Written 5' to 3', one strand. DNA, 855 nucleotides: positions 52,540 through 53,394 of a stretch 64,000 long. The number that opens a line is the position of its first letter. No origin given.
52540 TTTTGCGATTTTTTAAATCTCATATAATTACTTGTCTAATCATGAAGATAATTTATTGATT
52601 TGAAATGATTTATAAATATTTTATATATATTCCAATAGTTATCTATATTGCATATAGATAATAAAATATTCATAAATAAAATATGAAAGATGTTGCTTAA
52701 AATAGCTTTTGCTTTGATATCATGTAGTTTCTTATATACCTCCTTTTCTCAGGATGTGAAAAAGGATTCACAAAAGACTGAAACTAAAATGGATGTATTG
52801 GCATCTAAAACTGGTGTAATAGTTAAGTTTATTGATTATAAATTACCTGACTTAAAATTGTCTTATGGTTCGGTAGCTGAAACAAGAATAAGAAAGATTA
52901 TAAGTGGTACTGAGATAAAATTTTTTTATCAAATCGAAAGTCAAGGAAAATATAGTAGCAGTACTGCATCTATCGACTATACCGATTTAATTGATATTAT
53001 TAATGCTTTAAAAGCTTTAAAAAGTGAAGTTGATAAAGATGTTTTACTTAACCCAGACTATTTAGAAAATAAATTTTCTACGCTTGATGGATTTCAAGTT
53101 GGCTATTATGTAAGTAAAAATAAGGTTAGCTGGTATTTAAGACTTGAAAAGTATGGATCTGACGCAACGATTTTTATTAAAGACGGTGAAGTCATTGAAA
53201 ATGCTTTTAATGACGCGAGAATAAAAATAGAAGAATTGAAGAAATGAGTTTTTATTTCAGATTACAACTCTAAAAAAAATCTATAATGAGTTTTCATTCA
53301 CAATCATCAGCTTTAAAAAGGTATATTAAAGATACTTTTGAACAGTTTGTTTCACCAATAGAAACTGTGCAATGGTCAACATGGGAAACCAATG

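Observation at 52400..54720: Very AT-rich two-gene cassette: secreted protein plus AAA+ (CbbX/SpoVK-type) ATPase with a possible TerB-like N-domain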

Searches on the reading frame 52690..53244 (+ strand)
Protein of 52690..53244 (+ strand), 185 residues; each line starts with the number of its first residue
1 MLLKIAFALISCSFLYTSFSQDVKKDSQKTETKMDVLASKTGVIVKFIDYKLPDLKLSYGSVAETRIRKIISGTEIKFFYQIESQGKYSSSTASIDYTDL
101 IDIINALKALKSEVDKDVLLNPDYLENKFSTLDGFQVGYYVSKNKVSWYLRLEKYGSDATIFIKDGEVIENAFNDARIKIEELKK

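Call 4: search_protein_families(library=pfam, proteins=[window:52690-53244:+], max_evalue=1)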
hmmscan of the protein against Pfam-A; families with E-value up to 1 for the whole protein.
window:52690-53244:+ (185 aa): 0 families

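Call 5: search_protein_families(library=padloc, proteins=[window:52690-53244:+], max_evalue=1)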
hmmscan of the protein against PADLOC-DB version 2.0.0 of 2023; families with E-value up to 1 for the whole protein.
window:52690-53244:+ (185 aa): 0 families

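Call 6: search_protein_families(library=ncbifam, proteins=[window:52690-53244:+], max_evalue=1)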
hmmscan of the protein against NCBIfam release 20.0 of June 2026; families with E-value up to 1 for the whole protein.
window:52690-53244:+ (185 aa): 0 families

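Call 8: search_protein_families(library=phrogs, proteins=[window:52690-53244:+], max_evalue=1)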
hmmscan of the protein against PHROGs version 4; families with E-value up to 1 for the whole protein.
window:52690-53244:+ (185 aa): 3 families
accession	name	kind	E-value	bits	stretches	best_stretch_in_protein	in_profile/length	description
phrog_4467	-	unknown function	0.00045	19.9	1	75-185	79-191/664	-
phrog_2913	-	other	0.043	14.3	1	22-109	76-169/306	glycoside hydrolase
phrog_28252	-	unknown function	0.28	12.5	1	40-115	43-117/152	-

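Call 9: find_homologous_proteins(query=window:52690-53244:+, max_evalue=0.001)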
Query window:52690-53244:+ (185 aa): 335 proteins with E <= 0.001 among 493 candidates; the best 120 are listed.
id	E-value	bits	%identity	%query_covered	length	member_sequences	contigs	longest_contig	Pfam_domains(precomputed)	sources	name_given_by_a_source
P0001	1.1e-80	287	73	100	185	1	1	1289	-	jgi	jgi:hypothetical protein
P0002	3.0e-80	286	75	96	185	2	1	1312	-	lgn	-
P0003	1.0e-78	281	75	96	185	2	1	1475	-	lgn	-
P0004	1.3e-78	280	69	100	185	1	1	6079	-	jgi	jgi:hypothetical protein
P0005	2.4e-78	280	72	96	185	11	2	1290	-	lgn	-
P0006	4.1e-78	279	72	96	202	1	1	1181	-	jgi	jgi:hypothetical protein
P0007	5.1e-78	279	75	96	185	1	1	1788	-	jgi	jgi:hypothetical protein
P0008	6.4e-78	278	73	96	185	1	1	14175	-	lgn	-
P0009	3.5e-77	276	69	100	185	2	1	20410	-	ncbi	-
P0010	1.3e-76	274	70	100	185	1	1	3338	-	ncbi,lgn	-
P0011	1.8e-76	274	68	100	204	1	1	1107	-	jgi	jgi:hypothetical protein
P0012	2.1e-76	273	72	96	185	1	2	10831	-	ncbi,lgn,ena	ncbi:MAG: hypothetical protein WCP74_13405 [Sphingobacteriia bacterium]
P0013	3.7e-76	273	72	96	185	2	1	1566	-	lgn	-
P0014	1.9e-75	270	70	96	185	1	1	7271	-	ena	-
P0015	1.2e-74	268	68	100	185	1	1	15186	-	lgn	-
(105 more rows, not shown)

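Call 13: find_related_loci(query=A1, collection=genome_contigs, flank=6000)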
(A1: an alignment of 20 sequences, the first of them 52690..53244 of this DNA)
Query A1 (185 aa) in genome_contigs; peptide patterns used: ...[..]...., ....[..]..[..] (x = any residue, [..] = any of these).
574 stretches matched a pattern; 101 encode a relative of the query (tblastn E <= 1e-3); the best 80 are kept; 80 distinct loci.
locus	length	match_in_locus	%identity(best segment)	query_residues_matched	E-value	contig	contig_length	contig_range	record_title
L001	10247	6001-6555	69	1-185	1e-84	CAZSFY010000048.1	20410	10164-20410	MAG TPA_asm: uncultured Chitinophagaceae bacterium isolate SRP344714_co1_367 genome assembly, contig: NODE_4941_length_2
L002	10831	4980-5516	72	9-185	2e-83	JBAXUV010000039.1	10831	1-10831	MAG: Sphingobacteriia bacterium isolate ELA670 MAG670_39, whole genome shotgun sequence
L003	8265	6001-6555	65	1-185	1e-76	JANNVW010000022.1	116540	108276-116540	MAG: Ferruginibacter sp. isolate VAR_34_metabat_434 VAR_34_k141_1704436, whole genome shotgun sequence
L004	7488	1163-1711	63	1-184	1e-71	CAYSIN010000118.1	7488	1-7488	MAG TPA_asm: uncultured Bacteroidales bacterium isolate binchicken_co20_354 genome assembly, contig: NODE_17629_length_7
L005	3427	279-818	62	8-185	1e-70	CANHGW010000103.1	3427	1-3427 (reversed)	MAG: Bacteroidetes bacterium isolate RE-26jul17-130 genome assembly, contig: RE-26jul17-C67250, whole genome shotgun seq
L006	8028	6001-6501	64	18-185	2e-69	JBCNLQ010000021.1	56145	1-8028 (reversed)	MAG: Chryseobacterium sp. isolate SMAGNO53 Contig21, whole genome shotgun sequence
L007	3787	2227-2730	63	17-185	4e-69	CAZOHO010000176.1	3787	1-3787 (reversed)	MAG TPA_asm: uncultured Flavobacterium sp. isolate SRP219642_co4_441 genome assembly, contig: NODE_42679_length_3787_cov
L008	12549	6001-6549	59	3-185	2e-69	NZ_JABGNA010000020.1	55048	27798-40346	Mucilaginibacter sp. SG564 Ga0365344_20, whole genome shotgun sequence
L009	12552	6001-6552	59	1-184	9e-69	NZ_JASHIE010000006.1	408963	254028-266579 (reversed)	Flectobacillus rivi strain LFS242W LFS242W_ctg006, whole genome shotgun sequence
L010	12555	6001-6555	57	1-185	5e-69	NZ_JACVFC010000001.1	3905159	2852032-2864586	Chitinophaga qingshengii strain JCM 30026 1, whole genome shotgun sequence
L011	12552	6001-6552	58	2-185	1e-68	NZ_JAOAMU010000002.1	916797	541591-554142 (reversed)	Chryseobacterium herbae strain pc1-10 NODE_2_length_916797_cov_97.665816, whole genome shotgun sequence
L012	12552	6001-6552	58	2-185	1e-68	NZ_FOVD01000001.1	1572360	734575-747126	Chryseobacterium oleae strain DSM 25575, whole genome shotgun sequence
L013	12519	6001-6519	61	12-185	1e-68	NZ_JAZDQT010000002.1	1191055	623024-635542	Pedobacter albus strain KR3-3 contig2, whole genome shotgun sequence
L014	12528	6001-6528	64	9-183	2e-68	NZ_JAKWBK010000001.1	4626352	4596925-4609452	Niabella hibiscisoli strain THG-DN5.5 utg000001l, whole genome shotgun sequence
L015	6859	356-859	63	17-185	2e-68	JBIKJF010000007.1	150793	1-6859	MAG: Flavobacterium sp. isolate ME2014-06-19_3300042502_group5_bin110 Rohwer_bin880_scaffold_29_c1, whole genome shotgun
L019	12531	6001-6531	58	6-184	1e-67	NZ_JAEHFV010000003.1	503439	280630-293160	Flavobacterium agrisoli strain SE-1-e NODE_3_length_503439_cov_44.128673, whole genome shotgun sequence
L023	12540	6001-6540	58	1-185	1e-66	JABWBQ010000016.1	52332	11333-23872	MAG: Flavobacteriales bacterium isolate MAG_34 scaffold_506, whole genome shotgun sequence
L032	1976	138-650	62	14-184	6e-65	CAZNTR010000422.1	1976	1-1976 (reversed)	MAG TPA_asm: uncultured Chitinophagales bacterium isolate SRP118108_co5_380 genome assembly, contig: NODE_94869_length_1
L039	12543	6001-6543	58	3-184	8e-63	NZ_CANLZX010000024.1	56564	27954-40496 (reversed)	Uncultured Algibacter sp. isolate 4-1434.fasta NODE_25, whole genome shotgun sequence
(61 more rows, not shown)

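Call 26: predict_structure(alignment_id=A1)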
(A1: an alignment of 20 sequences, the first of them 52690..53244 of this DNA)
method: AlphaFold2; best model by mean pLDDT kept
length: 185 residues; sequences in the alignment: 20
mean_pLDDT: 81.2   pTM: 0.72
mean pLDDT of the five models: 81.2, 80.2, 79.2, 66.7, 59.5
residues with pLDDT >= 90: 52; 70-90: 102; 50-70: 23; < 50: 8
segments of 3 or more residues with pLDDT < 50: 21-28
pLDDT, mean of each block of 10 residues (from residue 1): 70 63 47 82 87 88 91 91 78 88 88 84 78 83 86 65 88 96 94
secondary structure, 60 per line:
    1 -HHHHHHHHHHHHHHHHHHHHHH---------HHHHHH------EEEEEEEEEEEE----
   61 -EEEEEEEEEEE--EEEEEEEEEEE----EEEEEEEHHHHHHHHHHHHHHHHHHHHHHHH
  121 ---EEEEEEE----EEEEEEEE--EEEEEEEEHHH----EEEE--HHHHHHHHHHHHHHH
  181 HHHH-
elements in order: H2-23 H33-38 E45-56 E62-72 E75-85 E90-96 H97-120 E124-130 E135-142 E145-152 E160-163 H166-184

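Call 30: fold_search(model_id=the predicted structure, library=pdb)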
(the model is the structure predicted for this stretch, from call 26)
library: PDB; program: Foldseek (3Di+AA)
matches with E <= 10: 305; with E <= 0.001: 0
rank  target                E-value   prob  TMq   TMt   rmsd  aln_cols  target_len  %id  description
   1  8chv_B                7.0e-03  1.00  0.44  0.52   5.0       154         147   12  Crystal structure of human PURA (fragment Glu57-Glu212, PUR repeat I and II) R140P mutant (released 2024-02-21)
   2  8cht_C                8.2e-03  1.00  0.41  0.49   6.0       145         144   12  Crystal structure of human PURA (fragment Glu57-Glu212, PUR repeat I and II) (released 2024-02-21)
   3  8chu_B                9.6e-03  0.98  0.36  0.42   6.7       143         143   11  Crystal structure of human PURA repeat I-II K97E mutant (released 2024-02-21)
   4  8cht_A                3.6e-02  0.98  0.41  0.50   5.8       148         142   11  Crystal structure of human PURA (fragment Glu57-Glu212, PUR repeat I and II) (released 2024-02-21)
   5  2gia_B                5.6e-02  0.57  0.25  0.29   9.8       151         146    9  Crystal structures of trypanosoma bruciei MRP1/MRP2 (released 2006-09-05)
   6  8cht_B                6.2e-02  0.99  0.43  0.52   5.1       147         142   12  Crystal structure of human PURA (fragment Glu57-Glu212, PUR repeat I and II) (released 2024-02-21)
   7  3k44_B                6.2e-02  0.95  0.40  0.49   6.0       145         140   12  Crystal Structure of Drosophila melanogaster Pur-alpha (released 2009-10-27)
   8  5fgp_A                7.3e-02  0.97  0.42  0.51   5.7       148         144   10  Crystal structure of D. melanogaster Pur-alpha repeat I-II in complex with DNA. (released 2016-01-20)
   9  2it9_D                7.7e-02  0.96  0.34  0.47   8.1       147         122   10  Crystal structure of a protein with unknown function from DUF155 family (YP_292156.1) from Prochlorococcus sp. NATL2A  (released 2006-11-28)
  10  3k44_A                1.1e-01  0.91  0.40  0.48   6.0       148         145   11  Crystal Structure of Drosophila melanogaster Pur-alpha (released 2009-10-27)
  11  8cht_D                1.2e-01  0.94  0.42  0.51   6.2       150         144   11  Crystal structure of human PURA (fragment Glu57-Glu212, PUR repeat I and II) (released 2024-02-21)
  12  8chv_A                1.2e-01  0.91  0.42  0.49   5.9       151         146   10  Crystal structure of human PURA (fragment Glu57-Glu212, PUR repeat I and II) R140P mutant (released 2024-02-21)
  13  8chv_D                1.5e-01  0.92  0.42  0.52   5.8       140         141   12  Crystal structure of human PURA (fragment Glu57-Glu212, PUR repeat I and II) R140P mutant (released 2024-02-21)
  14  2it9_B                1.7e-01  0.89  0.34  0.47   8.7       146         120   10  Crystal structure of a protein with unknown function from DUF155 family (YP_292156.1) from Prochlorococcus sp. NATL2A  (released 2006-11-28)
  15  7pb8_P                2.5e-01  0.13  0.20  0.18  21.7       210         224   13  Crystal structure of the CENP-OPQUR complex (released 2022-04-27)
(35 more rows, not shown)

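Call 51: find_related_loci(query=A1, collection=viral_contigs, flank=6000)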
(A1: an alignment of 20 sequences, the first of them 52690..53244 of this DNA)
Query A1 (185 aa) in viral_contigs; peptide patterns used: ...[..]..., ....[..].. (x = any residue, [..] = any of these).
90 stretches matched a pattern; 17 encode a relative of the query (tblastn E <= 1e-3); 17 distinct loci.
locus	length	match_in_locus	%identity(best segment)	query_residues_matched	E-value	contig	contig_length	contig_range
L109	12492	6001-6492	58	20-184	1e-59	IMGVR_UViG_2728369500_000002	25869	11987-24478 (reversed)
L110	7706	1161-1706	48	1-184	6e-48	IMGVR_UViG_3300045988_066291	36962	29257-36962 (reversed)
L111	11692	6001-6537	55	4-185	2e-60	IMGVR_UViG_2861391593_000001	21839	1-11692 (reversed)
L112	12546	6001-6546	48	1-184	6e-48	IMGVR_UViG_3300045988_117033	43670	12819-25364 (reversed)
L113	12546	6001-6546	48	1-184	6e-48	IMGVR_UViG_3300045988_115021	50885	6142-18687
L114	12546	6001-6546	48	1-184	6e-48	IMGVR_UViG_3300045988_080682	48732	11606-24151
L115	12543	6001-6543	49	1-185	7e-47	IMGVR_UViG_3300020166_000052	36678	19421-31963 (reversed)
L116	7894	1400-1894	46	18-184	8e-44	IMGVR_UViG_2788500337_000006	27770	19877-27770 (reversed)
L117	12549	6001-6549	43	1-184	5e-43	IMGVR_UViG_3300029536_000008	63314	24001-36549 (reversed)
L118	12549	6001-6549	43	1-184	5e-43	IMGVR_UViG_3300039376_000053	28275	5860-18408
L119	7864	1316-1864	43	1-184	5e-43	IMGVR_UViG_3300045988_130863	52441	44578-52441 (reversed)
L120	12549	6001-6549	43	1-184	5e-43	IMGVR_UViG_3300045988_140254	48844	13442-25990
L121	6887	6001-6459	49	32-183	5e-43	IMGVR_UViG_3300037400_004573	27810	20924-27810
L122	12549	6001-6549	43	1-184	5e-43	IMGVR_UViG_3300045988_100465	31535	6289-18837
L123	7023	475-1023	43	1-184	5e-43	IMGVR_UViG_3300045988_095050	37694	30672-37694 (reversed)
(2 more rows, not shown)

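Call 56: search_protein_families(library=phrogs, proteins=[L117:18-1271:+, L117:1510-2016:+, L117:2013-2534:+, L117:2518-3354:+, L117:3598-4122:+, L117:4792-5661:-, L117:6001-6567:+, L117:7370-7783:+, L117:7956-11501:+, L117:11505-12083:+], max_evalue=0.001)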
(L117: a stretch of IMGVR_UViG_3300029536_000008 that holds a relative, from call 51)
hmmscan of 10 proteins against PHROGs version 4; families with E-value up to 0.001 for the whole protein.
L117:18-1271:+ (417 aa): 3 families
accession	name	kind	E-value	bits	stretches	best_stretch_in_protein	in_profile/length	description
phrog_10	-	head and packaging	4.5e-43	149.2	1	17-406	263-635/752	major head protein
phrog_617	-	head and packaging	3.1e-17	63.7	1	154-365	367-579/626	major head protein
phrog_1650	-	head and packaging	0.0002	21.8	1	168-324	55-212/300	major head protein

L117:1510-2016:+ (168 aa): 1 family
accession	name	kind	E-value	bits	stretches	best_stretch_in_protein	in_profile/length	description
phrog_26639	-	unknown function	4.7e-13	50.5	1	32-160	33-172/180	-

L117:2013-2534:+ (173 aa): 1 family
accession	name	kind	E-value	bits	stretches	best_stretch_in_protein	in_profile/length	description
phrog_23418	-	unknown function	4e-31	109.2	1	22-168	39-187/190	-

L117:2518-3354:+ (278 aa): 1 family
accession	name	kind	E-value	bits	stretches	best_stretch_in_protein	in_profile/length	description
phrog_24272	-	unknown function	2.3e-65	221.5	1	6-276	5-277/279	-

L117:3598-4122:+ (174 aa): 1 family
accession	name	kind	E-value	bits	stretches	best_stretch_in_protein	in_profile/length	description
phrog_6195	-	tail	8.8e-17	62.3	1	11-171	11-143/147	tail protein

L117:4792-5661:- (289 aa): 15 families
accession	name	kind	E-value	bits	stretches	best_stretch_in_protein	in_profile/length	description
phrog_130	-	transcription regulation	4.9e-56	191.7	1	23-270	174-410/480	anti-repressor Ant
phrog_63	-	transcription regulation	1.3e-31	111.4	1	72-274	181-360/431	anti-repressor Ant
phrog_463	-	transcription regulation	1.5e-24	87.9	1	20-172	16-164/250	anti-repressor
phrog_2899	-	transcription regulation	7.7e-21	75.9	1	25-198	24-199/263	anti-repressor Ant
phrog_2593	-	transcription regulation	1.6e-20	74.9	1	16-198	29-235/255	anti-repressor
phrog_2011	-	transcription regulation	8.6e-19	69.3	1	11-171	6-181/275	anti-repressor Ant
phrog_7940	-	unknown function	4.5e-16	60.2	1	19-219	14-216/252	-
phrog_25289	-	unknown function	1.1e-13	52.3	1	205-269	1-65/79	-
phrog_5060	-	transcription regulation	4.3e-10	41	1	25-176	24-187/224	anti-repressor Ant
phrog_245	-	transcription regulation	2.6e-09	38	1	17-146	49-166/319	anti-repressor Ant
phrog_25722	-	unknown function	3e-09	37.8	1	60-127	50-120/150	-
phrog_7347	-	unknown function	6.1e-08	33.9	1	74-125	3-54/78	-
phrog_9976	-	transcription regulation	4.6e-07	30.9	1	30-117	22-103/188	anti-repressor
phrog_2977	-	transcription regulation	3e-06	28.1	1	15-96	70-149/150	anti-repressor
phrog_373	-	transcription regulation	8.6e-05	23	1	67-167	144-237/373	anti-repressor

L117:6001-6567:+ (188 aa): 0 families

L117:7370-7783:+ (137 aa): 1 family
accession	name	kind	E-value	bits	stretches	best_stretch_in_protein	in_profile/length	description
phrog_19292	-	unknown function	1.6e-12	48.9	1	1-134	1-139/142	-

L117:7956-11501:+ (1181 aa): 9 families
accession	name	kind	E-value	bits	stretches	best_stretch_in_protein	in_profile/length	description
phrog_26705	-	unknown function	2.3e-93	315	1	445-1176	612-1296/1302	-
phrog_14295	-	unknown function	2e-59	202.4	1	85-784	27-748/1439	-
phrog_14476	-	head and packaging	2.8e-34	119.3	1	274-1035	196-952/1103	virion structural protein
phrog_20660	-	tail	1.5e-24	87.5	1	147-808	17-703/1106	tail length tape measure protein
phrog_167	-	tail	3.2e-07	29.4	1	1049-1106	1016-1088/1555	tail length tape measure protein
phrog_18891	-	tail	5e-06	25.6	1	449-1085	484-1083/1191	tail length tape measure protein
phrog_1293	-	tail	2.5e-05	23.3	1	1053-1106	1263-1320/1424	tail length tape measure protein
phrog_1538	-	tail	0.00011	22.1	0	259-519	231-465/811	tail length tape measure protein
phrog_9959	-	tail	0.00013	20.7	1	421-542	514-635/1708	tail length tape measure protein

L117:11505-12083:+ (192 aa): 1 family
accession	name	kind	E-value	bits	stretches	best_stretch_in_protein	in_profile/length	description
phrog_26233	-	unknown function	3.2e-13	50.6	1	4-181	3-185/192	-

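Call 76: search_dna_similar(query=window:52690-53244:+, collection=phages, mode=protein, max_rows=20)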
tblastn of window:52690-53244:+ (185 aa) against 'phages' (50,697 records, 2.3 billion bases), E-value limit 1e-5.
No match.

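Call 78: search_dna_similar(query=window:52690-53244:+, collection=plasmids, mode=protein, max_rows=20)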
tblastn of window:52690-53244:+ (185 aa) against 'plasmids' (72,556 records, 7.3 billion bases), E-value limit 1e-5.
No match.

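Call 82: fold_search(model_id=the predicted structure, library=viral)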
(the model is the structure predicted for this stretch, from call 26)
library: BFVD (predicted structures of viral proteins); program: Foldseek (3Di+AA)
matches with E <= 10: 537; with E <= 0.001: 0
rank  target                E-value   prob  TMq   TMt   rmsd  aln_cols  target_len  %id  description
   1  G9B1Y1                8.0e-03  0.97  0.31  0.39   7.8       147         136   14  (name look-up unavailable just now)
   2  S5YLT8                9.4e-03  1.00  0.41  0.52   5.4       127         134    9  (name look-up unavailable just now)
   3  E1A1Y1                2.0e-02  0.95  0.32  0.33   8.0       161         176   10  (name look-up unavailable just now)
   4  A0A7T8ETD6            2.1e-02  0.93  0.35  0.19  13.4       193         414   10  (name look-up unavailable just now)
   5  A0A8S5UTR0            2.6e-02  0.66  0.24  0.20  12.5       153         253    7  (name look-up unavailable just now)
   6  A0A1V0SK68            3.0e-02  0.84  0.26  0.35  14.4       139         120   14  (name look-up unavailable just now)
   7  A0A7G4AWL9            3.6e-02  0.63  0.25  0.29   9.9       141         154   11  (name look-up unavailable just now)
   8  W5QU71                3.7e-02  0.93  0.32  0.42   7.5       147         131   12  (name look-up unavailable just now)
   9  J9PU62                4.4e-02  0.94  0.33  0.44   6.6       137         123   12  (name look-up unavailable just now)
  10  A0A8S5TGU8            4.4e-02  0.72  0.29  0.23   8.7       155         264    7  (name look-up unavailable just now)
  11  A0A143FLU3            6.1e-02  0.72  0.27  0.37   7.5       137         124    9  (name look-up unavailable just now)
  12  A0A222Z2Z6            1.0e-01  0.72  0.32  0.40   6.8       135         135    9  (name look-up unavailable just now)
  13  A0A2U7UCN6            1.0e-01  0.44  0.22  0.29  15.1       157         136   10  (name look-up unavailable just now)
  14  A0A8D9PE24            1.2e-01  0.44  0.22  0.23  18.0       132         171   17  (name look-up unavailable just now)
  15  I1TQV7                1.2e-01  0.13  0.18  0.15  17.0       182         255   15  (name look-up unavailable just now)
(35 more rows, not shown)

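Call 88: search_protein_families(library=pfam, proteins=[L039:2394-2786:+, L039:2789-4051:+, L039:4057-4962:+, L039:5020-5511:+, L039:5508-5864:+, L008:6674-7750:+, L008:7762-8655:+, L019:5729-5974:+, L032:662-1075:+, L005:826-1194:+], max_evalue=0.001)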
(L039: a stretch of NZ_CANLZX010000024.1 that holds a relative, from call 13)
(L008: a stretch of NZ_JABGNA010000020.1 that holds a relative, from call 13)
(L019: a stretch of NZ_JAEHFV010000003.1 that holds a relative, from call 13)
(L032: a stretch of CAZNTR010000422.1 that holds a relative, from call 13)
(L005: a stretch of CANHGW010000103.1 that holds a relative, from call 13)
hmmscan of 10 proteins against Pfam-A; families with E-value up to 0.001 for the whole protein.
L039:2394-2786:+ (130 aa): 0 families

L039:2789-4051:+ (420 aa): 0 families

L039:4057-4962:+ (301 aa): 0 families

L039:5020-5511:+ (163 aa): 1 family
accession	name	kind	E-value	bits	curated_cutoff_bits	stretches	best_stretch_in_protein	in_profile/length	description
PF00565.23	SNase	-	2.2e-26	92.8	21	1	48-144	1-107/107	Staphylococcal nuclease homologue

L039:5508-5864:+ (118 aa): 0 families

L008:6674-7750:+ (358 aa): 2 families
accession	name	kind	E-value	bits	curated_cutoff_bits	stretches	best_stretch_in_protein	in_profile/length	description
PF04313.20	HSDR_N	-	7.3e-17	62.3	25.1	1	62-125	125-197/198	Type I restriction enzyme R protein N terminus (HSDR_N)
PF13588.12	HSDR_N_2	-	8.1e-10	39.2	25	1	24-124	2-100/110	Type I restriction enzyme R protein N terminus (HSDR_N)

L008:7762-8655:+ (297 aa): 0 families

L019:5729-5974:+ (81 aa): 1 family
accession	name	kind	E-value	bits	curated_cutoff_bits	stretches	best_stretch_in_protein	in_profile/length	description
PF14020.11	DUF4236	-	4e-06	27.7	27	1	3-32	1-30/55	Protein of unknown function (DUF4236)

L032:662-1075:+ (137 aa): 0 families

L005:826-1194:+ (122 aa): 0 families
